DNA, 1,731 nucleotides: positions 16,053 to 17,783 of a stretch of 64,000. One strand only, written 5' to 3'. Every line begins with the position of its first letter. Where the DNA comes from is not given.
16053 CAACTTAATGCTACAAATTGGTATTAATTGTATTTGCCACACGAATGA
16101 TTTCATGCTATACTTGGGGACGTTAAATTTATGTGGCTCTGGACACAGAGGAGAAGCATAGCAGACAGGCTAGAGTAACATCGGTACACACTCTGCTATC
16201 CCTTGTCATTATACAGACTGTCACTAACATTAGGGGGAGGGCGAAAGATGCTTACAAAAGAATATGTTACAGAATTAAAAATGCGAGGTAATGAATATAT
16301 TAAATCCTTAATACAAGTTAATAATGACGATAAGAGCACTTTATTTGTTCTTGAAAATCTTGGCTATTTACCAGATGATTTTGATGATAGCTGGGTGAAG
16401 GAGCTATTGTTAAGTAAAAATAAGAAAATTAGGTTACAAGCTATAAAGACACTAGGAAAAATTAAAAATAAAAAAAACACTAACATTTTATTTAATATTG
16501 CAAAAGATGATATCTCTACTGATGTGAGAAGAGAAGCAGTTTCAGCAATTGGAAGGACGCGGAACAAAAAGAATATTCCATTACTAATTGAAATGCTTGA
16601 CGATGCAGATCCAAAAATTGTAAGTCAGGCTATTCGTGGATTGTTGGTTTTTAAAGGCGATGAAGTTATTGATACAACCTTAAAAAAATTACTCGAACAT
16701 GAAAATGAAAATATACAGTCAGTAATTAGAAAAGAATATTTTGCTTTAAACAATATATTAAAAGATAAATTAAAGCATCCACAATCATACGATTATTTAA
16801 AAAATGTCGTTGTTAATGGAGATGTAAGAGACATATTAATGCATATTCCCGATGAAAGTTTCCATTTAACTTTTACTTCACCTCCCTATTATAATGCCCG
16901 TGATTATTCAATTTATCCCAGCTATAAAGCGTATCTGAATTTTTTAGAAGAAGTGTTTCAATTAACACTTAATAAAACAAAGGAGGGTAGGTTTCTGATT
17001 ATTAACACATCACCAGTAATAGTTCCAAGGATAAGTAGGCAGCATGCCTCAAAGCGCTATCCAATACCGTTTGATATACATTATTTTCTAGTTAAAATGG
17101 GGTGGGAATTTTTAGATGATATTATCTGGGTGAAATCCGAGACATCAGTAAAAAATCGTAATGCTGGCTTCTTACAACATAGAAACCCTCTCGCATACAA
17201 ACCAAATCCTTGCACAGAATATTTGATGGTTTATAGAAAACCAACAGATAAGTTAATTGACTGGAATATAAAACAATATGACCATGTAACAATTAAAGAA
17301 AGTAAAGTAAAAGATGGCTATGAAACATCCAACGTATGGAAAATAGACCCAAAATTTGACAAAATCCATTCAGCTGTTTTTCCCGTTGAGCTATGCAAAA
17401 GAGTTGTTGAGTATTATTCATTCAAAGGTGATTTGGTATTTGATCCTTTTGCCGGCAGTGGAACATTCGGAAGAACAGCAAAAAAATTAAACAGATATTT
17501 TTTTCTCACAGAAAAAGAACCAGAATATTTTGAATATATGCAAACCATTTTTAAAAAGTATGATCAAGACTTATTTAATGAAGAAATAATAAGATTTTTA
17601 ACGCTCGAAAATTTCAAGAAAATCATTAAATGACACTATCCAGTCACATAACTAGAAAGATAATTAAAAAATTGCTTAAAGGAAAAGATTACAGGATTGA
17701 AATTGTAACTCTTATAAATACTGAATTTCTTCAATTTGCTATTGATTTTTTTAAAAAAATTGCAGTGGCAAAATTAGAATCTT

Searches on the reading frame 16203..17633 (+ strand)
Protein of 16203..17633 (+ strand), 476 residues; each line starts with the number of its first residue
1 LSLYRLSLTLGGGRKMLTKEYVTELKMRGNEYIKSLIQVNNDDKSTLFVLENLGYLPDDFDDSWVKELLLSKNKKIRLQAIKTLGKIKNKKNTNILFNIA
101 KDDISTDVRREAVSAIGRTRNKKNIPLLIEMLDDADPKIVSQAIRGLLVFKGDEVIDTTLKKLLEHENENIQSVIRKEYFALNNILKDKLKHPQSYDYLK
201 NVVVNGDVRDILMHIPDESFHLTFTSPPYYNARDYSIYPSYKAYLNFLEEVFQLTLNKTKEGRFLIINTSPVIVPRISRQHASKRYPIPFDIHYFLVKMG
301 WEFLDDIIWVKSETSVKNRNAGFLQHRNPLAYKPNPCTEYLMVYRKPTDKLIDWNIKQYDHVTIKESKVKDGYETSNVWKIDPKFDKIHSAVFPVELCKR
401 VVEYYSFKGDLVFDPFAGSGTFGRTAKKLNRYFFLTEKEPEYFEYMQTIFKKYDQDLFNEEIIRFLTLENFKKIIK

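Call 59: search_protein_families(library=pfam, proteins=[window:16203-17633:+], max_evalue=0.001)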
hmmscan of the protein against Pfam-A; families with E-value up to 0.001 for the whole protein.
window:16203-17633:+ (476 aa): 4 families
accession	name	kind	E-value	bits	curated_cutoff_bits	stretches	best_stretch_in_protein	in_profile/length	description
PF01555.25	N6_N4_Mtase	-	3.9e-37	128.8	26.7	1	221-446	2-219/221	DNA methylase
PF13646.12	HEAT_2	-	8.8e-29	100.1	27.7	2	64-146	4-86/88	HEAT repeats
PF02985.28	HEAT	-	6e-05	23.4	23.5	0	125-147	2-24/31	HEAT repeat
PF03130.22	HEAT_PBS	-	0.0002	22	20.9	0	108-134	1-27/27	PBS lyase HEAT-like repeat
